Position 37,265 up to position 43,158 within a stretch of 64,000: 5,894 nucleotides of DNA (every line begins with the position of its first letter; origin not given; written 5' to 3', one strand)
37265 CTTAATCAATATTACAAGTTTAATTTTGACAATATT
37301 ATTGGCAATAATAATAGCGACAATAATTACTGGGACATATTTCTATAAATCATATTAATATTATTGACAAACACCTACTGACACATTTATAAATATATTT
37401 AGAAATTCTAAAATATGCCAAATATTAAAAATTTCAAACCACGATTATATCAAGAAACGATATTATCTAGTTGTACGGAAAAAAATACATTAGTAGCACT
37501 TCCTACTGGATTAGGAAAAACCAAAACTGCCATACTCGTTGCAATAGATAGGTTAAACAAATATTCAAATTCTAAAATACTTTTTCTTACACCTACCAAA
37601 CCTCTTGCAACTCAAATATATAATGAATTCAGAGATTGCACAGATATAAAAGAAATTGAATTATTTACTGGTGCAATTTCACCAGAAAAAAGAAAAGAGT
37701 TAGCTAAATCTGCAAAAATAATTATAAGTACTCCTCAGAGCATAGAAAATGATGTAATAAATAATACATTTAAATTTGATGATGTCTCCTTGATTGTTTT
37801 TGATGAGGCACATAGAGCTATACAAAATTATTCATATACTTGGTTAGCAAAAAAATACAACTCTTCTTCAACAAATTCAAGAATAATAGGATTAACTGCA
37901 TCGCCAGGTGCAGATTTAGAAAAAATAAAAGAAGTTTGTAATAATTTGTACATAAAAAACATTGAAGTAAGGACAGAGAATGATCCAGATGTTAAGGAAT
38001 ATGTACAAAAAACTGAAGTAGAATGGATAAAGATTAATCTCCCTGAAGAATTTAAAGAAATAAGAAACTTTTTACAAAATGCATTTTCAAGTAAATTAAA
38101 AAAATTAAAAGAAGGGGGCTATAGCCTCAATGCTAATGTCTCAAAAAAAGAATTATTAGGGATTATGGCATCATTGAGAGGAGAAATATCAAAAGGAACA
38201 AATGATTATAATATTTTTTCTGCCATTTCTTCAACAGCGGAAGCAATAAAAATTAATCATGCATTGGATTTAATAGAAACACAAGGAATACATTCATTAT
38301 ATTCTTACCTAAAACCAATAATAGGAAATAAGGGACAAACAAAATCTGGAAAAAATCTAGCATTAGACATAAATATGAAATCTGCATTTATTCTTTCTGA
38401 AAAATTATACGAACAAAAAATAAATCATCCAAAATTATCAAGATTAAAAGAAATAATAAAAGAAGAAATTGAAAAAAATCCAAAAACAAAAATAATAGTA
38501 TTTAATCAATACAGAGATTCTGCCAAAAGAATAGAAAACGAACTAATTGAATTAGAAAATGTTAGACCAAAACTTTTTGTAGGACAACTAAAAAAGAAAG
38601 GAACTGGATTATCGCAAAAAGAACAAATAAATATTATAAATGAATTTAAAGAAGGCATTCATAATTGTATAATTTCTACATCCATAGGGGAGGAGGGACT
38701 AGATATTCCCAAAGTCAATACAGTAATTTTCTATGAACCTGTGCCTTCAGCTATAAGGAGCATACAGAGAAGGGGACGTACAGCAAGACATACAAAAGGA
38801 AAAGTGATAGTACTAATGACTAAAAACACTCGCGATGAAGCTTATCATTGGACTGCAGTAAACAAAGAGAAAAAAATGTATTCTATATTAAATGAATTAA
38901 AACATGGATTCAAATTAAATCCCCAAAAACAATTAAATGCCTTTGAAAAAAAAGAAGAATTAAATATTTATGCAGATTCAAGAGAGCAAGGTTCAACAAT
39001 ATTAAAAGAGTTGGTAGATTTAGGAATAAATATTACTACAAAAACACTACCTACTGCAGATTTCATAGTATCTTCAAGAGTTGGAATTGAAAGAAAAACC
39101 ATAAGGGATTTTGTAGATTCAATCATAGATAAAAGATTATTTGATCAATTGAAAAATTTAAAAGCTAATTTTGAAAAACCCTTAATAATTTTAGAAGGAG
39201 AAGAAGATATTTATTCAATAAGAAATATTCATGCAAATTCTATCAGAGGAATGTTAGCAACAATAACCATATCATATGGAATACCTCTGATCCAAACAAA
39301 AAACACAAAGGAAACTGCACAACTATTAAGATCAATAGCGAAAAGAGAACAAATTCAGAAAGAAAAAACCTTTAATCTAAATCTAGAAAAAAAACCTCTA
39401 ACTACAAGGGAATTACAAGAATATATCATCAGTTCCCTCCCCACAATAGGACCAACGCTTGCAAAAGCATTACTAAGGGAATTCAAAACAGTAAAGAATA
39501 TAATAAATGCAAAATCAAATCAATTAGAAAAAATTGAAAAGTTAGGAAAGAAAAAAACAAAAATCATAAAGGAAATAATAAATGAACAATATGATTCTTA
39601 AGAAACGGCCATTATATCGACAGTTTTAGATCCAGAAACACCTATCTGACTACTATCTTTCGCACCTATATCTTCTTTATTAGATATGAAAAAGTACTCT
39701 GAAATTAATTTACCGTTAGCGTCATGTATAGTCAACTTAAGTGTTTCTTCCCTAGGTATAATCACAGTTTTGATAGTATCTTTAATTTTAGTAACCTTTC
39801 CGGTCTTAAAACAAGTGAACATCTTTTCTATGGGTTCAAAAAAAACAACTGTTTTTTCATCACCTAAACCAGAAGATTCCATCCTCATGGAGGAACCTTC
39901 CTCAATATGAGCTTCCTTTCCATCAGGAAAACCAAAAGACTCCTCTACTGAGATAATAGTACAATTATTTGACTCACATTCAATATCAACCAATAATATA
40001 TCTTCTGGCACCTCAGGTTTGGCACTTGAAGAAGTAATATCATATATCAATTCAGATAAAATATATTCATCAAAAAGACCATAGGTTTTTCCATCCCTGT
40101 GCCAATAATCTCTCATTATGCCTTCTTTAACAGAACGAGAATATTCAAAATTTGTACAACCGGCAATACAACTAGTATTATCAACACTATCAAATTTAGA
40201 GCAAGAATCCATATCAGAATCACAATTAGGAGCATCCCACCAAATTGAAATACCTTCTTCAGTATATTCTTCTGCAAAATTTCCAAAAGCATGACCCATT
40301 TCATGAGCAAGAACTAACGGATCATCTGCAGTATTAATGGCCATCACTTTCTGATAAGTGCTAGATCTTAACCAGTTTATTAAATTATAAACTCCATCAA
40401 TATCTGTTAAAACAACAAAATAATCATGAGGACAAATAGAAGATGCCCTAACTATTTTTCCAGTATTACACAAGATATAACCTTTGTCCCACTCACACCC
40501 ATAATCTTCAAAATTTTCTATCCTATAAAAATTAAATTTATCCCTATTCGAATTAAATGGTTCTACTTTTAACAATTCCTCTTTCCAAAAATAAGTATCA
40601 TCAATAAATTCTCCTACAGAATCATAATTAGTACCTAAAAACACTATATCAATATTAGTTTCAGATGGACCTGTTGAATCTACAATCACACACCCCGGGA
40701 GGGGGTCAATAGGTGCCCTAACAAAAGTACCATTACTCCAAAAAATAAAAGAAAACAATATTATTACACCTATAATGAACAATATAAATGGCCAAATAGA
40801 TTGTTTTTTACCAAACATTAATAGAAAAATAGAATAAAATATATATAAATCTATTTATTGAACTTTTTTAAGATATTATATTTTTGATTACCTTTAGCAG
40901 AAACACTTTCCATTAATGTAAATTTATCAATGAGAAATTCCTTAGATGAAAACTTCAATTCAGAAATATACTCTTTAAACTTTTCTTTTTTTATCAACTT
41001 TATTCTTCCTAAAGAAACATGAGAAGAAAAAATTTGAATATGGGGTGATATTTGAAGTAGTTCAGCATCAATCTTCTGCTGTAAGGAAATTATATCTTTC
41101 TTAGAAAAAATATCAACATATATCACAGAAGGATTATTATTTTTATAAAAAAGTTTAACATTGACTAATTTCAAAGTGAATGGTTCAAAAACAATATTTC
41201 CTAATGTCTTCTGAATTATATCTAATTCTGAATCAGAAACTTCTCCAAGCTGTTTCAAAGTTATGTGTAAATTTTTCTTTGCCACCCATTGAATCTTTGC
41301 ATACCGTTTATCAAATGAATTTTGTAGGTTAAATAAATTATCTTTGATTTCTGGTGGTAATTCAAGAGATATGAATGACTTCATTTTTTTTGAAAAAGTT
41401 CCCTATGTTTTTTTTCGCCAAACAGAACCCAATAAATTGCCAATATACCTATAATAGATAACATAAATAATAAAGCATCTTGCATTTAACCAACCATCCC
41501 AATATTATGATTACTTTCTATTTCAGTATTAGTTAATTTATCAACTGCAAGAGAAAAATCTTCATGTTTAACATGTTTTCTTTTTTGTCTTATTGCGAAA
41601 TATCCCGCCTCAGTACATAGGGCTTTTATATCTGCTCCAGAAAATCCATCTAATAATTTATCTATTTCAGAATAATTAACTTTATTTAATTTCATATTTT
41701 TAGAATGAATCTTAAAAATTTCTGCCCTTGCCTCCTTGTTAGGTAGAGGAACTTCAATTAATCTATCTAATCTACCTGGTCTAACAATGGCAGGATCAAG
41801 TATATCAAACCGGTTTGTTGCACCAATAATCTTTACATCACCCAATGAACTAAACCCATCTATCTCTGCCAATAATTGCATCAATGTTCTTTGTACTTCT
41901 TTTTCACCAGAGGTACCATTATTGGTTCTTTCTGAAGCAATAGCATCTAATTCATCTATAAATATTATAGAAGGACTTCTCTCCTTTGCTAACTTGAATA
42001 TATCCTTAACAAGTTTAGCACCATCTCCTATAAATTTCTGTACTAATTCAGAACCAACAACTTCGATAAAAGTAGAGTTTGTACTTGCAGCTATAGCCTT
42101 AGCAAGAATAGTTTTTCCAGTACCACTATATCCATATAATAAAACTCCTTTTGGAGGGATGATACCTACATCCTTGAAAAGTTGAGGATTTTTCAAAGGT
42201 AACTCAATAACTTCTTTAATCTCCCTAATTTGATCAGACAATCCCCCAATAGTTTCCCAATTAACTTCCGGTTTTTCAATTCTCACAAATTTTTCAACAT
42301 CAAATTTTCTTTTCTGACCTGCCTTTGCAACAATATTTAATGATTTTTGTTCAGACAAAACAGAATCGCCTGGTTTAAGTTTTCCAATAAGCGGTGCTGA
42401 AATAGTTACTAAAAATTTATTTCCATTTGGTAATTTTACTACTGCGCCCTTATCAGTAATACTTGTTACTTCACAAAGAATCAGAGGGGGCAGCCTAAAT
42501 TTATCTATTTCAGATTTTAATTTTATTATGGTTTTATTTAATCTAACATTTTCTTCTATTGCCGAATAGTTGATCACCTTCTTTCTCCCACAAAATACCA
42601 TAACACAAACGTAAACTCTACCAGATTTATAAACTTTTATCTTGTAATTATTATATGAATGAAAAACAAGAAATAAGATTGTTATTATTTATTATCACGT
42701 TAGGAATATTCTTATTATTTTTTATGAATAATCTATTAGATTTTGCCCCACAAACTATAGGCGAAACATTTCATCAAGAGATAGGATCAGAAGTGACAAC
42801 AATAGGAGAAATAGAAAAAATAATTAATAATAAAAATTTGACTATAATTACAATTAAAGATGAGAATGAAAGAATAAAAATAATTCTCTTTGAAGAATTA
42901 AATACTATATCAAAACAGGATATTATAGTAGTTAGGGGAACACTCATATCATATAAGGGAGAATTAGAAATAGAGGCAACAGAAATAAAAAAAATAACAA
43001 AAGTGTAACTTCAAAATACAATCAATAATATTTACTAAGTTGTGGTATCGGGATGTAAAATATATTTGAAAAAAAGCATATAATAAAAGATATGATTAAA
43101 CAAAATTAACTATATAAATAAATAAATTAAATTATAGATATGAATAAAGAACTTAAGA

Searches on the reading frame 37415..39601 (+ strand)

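Call 49: search_protein_families(library=pfam, proteins=[window:37415-39601:+], max_evalue=0.00001)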
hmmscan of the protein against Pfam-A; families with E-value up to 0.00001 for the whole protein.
window:37415-39601:+ (728 aa): 8 families
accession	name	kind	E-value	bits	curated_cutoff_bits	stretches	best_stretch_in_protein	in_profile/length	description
PF02732.21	ERCC4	-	1.6e-31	109.5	24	1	521-640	2-139/140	ERCC4 domain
PF00270.35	DEAD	-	1.4e-28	100.2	26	1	13-170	4-166/167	DEAD/DEAH box helicase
PF04851.21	ResIII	-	7.9e-26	91.4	22.5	1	7-164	2-162/164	Type III restriction enzyme, res subunit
PF00271.37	Helicase_C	-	1.2e-22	80.7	23.5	1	344-459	6-109/110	Helicase conserved C-terminal domain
PF21210.2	RNA_helicase_helical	-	1.5e-17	64.1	27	1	225-324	5-106/108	Putative ATP-dependent RNA helicase, helical bundle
PF18766.7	SWI2_SNF2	-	1e-09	38.8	26.7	1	22-167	18-158/221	SWI2/SNF2 ATPase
PF12826.13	HHH_2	-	8.9e-07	29.4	27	1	675-720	8-53/64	Helix-hairpin-helix motif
PF14520.12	HHH_5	-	1.7e-06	28.9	27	1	673-716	5-49/57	Helix-hairpin-helix domain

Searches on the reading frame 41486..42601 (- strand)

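Call 49: search_protein_families(library=pfam, proteins=[window:41486-42601:-], max_evalue=0.00001)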
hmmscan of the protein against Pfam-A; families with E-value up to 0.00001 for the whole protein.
window:41486-42601:- (371 aa): 3 families
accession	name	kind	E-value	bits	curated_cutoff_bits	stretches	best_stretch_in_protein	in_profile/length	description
PF00004.35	AAA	-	1.7e-40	138.9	21.2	1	153-286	1-131/131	ATPase family associated with various cellular activities (AAA)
PF17862.7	AAA_lid_3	-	1.2e-13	50.8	27.2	1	308-350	2-44/45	AAA+ lid domain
PF16450.11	Prot_ATP_ID_OB_C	-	5e-06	26.7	23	0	48-88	8-49/56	Proteasomal ATPase OB C-terminal domain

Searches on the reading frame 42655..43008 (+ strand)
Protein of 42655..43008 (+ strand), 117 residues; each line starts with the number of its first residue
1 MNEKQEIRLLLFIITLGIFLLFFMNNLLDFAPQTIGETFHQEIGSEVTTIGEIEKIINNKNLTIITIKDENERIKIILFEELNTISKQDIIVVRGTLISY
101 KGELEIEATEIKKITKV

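Call 49: search_protein_families(library=pfam, proteins=[window:42655-43008:+], max_evalue=0.00001)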
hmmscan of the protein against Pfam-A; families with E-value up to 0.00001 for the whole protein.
window:42655-43008:+ (117 aa): 1 family
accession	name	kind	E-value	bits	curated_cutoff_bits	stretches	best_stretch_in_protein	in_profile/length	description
PF01336.31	tRNA_anti-codon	-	5.9e-10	39.4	27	1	47-114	1-75/75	OB-fold nucleic acid binding domain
